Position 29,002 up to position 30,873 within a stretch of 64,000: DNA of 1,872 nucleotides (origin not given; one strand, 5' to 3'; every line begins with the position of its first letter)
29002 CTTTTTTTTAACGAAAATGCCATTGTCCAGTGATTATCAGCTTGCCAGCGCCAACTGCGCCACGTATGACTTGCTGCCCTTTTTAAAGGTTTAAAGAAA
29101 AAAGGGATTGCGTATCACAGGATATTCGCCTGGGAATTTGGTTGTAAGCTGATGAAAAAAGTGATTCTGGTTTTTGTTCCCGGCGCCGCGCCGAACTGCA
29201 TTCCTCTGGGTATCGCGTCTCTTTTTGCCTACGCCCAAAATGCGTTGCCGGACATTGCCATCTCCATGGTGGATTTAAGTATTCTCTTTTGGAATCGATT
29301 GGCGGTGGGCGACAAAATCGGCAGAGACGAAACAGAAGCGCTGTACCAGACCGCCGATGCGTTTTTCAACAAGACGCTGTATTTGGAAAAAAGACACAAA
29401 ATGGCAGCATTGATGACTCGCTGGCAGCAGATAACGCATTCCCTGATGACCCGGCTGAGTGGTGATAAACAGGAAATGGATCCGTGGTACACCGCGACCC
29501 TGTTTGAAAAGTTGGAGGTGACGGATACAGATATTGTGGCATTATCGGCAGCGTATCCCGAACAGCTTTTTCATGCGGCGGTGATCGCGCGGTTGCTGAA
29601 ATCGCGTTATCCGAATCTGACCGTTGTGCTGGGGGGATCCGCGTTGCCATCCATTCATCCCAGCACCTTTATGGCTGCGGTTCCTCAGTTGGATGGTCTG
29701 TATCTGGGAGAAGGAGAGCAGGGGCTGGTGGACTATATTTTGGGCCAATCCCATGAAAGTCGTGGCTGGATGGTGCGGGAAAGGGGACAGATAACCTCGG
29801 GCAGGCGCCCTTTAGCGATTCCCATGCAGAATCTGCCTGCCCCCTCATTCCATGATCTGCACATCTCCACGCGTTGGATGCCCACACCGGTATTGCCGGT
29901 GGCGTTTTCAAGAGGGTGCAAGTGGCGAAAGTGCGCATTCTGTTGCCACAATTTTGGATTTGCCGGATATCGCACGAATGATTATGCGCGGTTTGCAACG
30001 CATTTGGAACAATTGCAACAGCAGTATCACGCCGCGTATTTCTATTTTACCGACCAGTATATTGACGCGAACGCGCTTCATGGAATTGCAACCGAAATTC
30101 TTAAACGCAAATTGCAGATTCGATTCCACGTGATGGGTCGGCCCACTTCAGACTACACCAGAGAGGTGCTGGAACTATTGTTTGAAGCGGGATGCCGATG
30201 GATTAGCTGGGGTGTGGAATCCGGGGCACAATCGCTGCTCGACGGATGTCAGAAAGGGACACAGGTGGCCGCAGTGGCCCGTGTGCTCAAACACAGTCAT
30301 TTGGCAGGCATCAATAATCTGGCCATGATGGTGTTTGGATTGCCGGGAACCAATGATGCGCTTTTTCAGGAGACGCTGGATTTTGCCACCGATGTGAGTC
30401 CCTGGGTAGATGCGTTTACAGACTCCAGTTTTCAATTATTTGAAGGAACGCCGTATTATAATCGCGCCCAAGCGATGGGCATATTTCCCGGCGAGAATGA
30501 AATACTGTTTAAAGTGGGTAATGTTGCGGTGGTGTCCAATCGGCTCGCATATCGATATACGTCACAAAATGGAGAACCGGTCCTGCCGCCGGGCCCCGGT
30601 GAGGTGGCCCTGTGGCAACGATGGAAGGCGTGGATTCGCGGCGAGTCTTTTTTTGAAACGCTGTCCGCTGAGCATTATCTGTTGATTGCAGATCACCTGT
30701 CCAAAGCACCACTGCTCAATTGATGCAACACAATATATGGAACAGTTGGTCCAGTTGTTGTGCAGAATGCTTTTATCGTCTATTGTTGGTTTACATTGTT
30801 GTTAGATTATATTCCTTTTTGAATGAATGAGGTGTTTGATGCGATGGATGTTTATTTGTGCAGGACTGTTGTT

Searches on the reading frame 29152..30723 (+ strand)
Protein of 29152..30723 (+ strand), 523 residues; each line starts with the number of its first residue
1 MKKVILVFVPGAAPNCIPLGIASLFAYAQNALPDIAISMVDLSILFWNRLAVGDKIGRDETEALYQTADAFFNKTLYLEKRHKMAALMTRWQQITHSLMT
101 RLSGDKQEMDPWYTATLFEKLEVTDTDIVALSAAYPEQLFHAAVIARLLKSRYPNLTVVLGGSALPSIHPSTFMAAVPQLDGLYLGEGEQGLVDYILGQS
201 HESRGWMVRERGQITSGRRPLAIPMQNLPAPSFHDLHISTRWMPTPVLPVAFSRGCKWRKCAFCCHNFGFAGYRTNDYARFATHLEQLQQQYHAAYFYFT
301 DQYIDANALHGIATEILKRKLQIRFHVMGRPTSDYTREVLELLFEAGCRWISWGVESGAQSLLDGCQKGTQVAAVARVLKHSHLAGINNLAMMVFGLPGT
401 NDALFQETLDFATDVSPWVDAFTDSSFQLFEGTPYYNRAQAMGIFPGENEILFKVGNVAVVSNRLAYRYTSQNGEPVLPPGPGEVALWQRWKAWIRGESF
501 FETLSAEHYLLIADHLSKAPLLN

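Call 101: search_protein_families(library=pfam, proteins=[window:29152-30723:+], max_evalue=0.001)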
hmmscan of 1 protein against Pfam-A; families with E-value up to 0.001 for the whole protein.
window:29152-30723:+ (523 aa): 2 families
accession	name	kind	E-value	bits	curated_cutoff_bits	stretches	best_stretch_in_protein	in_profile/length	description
PF04055.27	Radical_SAM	-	1.2e-13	52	29.5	1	252-412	3-166/166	Radical SAM superfamily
PF02310.24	B12-binding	-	4e-08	33.6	32.1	1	115-193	41-118/121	B12 binding domain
